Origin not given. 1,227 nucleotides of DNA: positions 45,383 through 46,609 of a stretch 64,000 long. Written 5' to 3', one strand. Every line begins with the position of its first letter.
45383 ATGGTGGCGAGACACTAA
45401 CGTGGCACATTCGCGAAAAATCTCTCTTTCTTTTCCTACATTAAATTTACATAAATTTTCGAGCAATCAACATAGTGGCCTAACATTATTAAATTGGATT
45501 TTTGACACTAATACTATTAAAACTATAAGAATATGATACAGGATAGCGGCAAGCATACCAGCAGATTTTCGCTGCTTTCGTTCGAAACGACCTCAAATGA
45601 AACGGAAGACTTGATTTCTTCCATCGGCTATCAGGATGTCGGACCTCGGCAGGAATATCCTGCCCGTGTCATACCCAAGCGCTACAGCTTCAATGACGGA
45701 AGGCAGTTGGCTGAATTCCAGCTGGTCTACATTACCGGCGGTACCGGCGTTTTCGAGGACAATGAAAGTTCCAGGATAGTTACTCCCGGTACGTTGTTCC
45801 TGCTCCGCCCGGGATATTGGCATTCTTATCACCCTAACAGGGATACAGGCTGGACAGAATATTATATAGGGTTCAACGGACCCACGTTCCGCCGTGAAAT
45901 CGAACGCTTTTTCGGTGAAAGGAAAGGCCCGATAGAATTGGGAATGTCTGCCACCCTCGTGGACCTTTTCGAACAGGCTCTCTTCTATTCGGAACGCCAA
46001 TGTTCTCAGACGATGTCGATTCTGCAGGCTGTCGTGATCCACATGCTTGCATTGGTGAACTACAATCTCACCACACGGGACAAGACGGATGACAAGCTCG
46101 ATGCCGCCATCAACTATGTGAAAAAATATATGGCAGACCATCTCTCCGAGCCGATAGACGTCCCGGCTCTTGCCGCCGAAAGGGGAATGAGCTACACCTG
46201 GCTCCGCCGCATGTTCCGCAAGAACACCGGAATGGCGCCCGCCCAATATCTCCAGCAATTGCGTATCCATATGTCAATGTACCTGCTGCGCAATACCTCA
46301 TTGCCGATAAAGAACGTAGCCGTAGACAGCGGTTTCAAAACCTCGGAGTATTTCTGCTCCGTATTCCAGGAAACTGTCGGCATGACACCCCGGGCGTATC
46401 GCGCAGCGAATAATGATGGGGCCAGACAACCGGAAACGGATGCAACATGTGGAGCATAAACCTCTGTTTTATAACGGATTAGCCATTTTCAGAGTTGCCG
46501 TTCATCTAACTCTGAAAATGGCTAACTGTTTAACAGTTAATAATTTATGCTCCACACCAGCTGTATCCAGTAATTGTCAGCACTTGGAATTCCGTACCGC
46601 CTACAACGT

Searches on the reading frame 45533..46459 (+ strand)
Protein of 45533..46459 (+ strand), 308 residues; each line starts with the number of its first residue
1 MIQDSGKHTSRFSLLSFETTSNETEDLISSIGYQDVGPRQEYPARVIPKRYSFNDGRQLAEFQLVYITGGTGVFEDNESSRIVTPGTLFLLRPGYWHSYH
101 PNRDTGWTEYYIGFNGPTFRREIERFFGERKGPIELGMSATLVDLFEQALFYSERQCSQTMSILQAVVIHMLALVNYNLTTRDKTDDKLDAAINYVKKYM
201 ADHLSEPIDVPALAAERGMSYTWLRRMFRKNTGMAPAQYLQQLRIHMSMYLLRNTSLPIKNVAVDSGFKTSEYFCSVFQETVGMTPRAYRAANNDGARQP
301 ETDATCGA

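Call 15: find_encoding_contigs(protein=window:45533-46459:+, flank=3000, max_places=10)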
Protein window:45533-46459:+ (308 aa): 13 contigs read that carry it; 8 places shown.
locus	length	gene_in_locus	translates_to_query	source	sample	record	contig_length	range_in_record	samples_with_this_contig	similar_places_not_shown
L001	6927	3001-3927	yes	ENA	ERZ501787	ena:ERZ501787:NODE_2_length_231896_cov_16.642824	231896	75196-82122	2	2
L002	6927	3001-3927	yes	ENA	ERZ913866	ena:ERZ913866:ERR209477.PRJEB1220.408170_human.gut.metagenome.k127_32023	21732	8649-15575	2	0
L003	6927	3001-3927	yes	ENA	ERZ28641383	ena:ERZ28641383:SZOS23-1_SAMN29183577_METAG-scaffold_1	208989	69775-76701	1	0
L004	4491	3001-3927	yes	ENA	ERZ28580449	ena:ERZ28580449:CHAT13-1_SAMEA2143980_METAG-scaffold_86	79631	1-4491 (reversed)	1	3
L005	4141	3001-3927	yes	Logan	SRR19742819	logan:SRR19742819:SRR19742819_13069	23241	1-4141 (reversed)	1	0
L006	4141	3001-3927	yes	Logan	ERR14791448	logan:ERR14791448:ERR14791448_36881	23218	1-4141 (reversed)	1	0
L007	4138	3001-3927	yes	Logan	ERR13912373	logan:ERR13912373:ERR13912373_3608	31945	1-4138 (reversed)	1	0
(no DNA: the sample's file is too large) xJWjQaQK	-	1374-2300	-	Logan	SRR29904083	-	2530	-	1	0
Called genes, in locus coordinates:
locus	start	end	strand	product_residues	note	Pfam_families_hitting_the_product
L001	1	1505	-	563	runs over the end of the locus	PF16378:DUF4988, PF26113:GH16_XgeA (weak)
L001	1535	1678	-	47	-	PF14307:Glyco_tran_WbsX (weak)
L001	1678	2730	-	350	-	PF14307:Glyco_tran_WbsX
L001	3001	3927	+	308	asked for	PF02311:AraC_binding, PF12833:HTH_18, PF00165:HTH_AraC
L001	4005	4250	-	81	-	-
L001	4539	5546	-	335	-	-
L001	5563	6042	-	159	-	PF00210:Ferritin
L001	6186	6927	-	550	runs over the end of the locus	PF00501:AMP-binding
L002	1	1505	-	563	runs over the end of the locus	PF16378:DUF4988, PF26113:GH16_XgeA (weak)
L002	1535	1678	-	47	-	PF14307:Glyco_tran_WbsX (weak)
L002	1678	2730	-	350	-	PF14307:Glyco_tran_WbsX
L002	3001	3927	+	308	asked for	PF02311:AraC_binding, PF12833:HTH_18, PF00165:HTH_AraC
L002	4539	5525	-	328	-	-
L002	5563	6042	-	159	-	PF00210:Ferritin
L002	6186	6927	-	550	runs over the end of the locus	PF00501:AMP-binding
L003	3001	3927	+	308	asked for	PF02311:AraC_binding, PF12833:HTH_18, PF00165:HTH_AraC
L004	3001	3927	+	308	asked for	PF02311:AraC_binding, PF12833:HTH_18, PF00165:HTH_AraC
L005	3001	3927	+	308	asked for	PF02311:AraC_binding, PF12833:HTH_18, PF00165:HTH_AraC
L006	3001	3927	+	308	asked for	PF02311:AraC_binding, PF12833:HTH_18, PF00165:HTH_AraC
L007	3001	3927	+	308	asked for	PF02311:AraC_binding, PF12833:HTH_18, PF00165:HTH_AraC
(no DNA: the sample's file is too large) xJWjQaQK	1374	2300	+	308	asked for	PF02311:AraC_binding, PF12833:HTH_18, PF00165:HTH_AraC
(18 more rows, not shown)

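Call 76: find_homologous_proteins(query=window:45533-46459:+, max_evalue=1e-30)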
Query window:45533-46459:+ (308 aa): 59 proteins with E <= 1e-30 among 1464 candidates.
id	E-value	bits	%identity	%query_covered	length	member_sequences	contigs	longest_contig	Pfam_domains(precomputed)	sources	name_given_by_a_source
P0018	7.0e-204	693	99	99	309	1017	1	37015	PF12833.14,PF02311.26,PF00165.30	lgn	-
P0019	6.5e-172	589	81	99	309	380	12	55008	PF12833.14,PF02311.26,PF00165.30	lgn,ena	-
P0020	4.7e-171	586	81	99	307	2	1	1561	PF12833.14,PF02311.26,PF00165.30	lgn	-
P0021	1.1e-170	585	81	99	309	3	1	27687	PF12833.14,PF02311.26,PF00165.30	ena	-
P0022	1.5e-170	584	84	95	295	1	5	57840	PF12833.14,PF02311.26,PF00165.30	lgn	-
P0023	1.8e-170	584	84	95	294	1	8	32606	PF12833.14,PF02311.26,PF00165.30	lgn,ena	-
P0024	3.5e-170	583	84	95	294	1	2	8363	PF12833.14,PF02311.26,PF00165.30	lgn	-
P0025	4.0e-170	583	84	95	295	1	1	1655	PF12833.14,PF02311.26,PF00165.30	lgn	-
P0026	4.9e-170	582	84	95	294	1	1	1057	PF12833.14,PF02311.26,PF00165.30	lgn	-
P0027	5.0e-170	582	84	95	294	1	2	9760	PF12833.14,PF02311.26,PF00165.30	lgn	-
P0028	1.5e-166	571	82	95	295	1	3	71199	PF12833.14,PF02311.26,PF00165.30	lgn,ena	-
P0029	3.8e-166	570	82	95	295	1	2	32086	PF12833.14,PF02311.26,PF00165.30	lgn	-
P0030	4.8e-166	569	82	95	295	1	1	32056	PF12833.14,PF02311.26,PF00165.30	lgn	-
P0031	1.0e-165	568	82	95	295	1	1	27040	PF12833.14,PF02311.26,PF00165.30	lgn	-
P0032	1.0e-165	568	82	95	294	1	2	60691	PF12833.14,PF02311.26,PF00165.30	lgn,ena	-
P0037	1.1e-163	562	81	95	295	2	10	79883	PF12833.14,PF02311.26,PF00165.30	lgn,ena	-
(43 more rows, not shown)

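Call 78: find_encoding_contigs(protein=P0023, flank=1500, max_places=3)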
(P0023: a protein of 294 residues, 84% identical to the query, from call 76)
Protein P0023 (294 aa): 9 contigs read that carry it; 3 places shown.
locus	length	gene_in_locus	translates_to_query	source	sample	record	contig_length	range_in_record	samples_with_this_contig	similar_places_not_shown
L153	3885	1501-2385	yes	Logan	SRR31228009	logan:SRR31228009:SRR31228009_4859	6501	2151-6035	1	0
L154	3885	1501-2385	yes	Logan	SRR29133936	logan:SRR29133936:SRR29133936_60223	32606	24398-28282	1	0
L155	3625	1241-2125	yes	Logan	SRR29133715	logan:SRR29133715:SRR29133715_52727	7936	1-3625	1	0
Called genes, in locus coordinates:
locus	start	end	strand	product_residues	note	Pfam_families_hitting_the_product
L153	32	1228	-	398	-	PF14307:Glyco_tran_WbsX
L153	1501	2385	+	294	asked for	PF02311:AraC_binding, PF12833:HTH_18, PF00165:HTH_AraC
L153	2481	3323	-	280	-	PF04962:KduI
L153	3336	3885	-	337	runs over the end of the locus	?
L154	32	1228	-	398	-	PF14307:Glyco_tran_WbsX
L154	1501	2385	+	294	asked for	PF02311:AraC_binding, PF12833:HTH_18, PF00165:HTH_AraC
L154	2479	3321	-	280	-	PF04962:KduI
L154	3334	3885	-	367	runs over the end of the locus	PF07470:Glyco_hydro_88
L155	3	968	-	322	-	?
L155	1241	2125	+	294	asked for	PF02311:AraC_binding, PF12833:HTH_18, PF00165:HTH_AraC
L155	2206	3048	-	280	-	PF04962:KduI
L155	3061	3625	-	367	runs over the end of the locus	PF07470:Glyco_hydro_88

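Call 79: find_encoding_contigs(protein=P0037, flank=1500, max_places=3)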
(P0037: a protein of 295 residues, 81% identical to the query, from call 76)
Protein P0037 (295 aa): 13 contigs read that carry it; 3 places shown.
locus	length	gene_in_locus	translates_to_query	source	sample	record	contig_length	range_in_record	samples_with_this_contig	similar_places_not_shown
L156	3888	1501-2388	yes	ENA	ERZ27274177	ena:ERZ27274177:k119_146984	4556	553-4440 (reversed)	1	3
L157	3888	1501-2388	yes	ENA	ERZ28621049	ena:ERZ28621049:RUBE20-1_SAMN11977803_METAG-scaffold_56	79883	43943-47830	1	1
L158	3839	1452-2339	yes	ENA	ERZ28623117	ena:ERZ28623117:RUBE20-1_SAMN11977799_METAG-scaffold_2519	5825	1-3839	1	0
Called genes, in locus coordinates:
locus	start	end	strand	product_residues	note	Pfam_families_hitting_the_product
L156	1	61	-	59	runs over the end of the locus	?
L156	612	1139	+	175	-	-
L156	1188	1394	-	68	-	-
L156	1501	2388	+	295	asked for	PF02311:AraC_binding, PF12833:HTH_18, PF00165:HTH_AraC (weak)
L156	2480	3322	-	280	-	PF04962:KduI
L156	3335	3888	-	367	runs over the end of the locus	PF07470:Glyco_hydro_88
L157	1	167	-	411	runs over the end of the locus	PF00328:His_Phos_2 (faint)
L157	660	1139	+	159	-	-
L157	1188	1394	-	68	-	-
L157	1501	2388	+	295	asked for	PF02311:AraC_binding, PF12833:HTH_18, PF00165:HTH_AraC (weak)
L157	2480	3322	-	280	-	PF04962:KduI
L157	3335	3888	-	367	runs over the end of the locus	PF07470:Glyco_hydro_88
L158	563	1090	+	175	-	-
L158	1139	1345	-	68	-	-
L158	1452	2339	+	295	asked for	PF02311:AraC_binding, PF12833:HTH_18, PF00165:HTH_AraC (weak)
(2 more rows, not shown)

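Call 80: find_encoding_contigs(protein=P0019, flank=1500, max_places=3)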
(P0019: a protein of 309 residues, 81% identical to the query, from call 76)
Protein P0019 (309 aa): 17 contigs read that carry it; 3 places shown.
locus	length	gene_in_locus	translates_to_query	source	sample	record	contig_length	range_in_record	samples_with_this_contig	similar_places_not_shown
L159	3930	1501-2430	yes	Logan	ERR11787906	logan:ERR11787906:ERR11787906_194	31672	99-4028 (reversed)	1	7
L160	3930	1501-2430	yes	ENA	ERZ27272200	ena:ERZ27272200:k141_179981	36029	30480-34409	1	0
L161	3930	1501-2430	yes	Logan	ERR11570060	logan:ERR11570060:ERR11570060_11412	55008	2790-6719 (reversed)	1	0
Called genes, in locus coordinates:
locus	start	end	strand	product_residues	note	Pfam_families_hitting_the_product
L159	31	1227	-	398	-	PF14307:Glyco_tran_WbsX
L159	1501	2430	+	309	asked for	PF02311:AraC_binding, PF12833:HTH_18, PF00165:HTH_AraC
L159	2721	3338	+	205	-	PF19570:DUF6088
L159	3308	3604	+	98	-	PF08843:AbiEii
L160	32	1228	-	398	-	PF14307:Glyco_tran_WbsX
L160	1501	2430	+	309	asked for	PF02311:AraC_binding, PF12833:HTH_18, PF00165:HTH_AraC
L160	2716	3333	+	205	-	PF19570:DUF6088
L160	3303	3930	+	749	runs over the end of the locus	?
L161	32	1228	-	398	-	PF14307:Glyco_tran_WbsX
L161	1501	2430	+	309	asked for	PF02311:AraC_binding, PF12833:HTH_18, PF00165:HTH_AraC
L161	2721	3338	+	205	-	PF19570:DUF6088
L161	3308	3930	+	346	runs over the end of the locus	PF08843:AbiEii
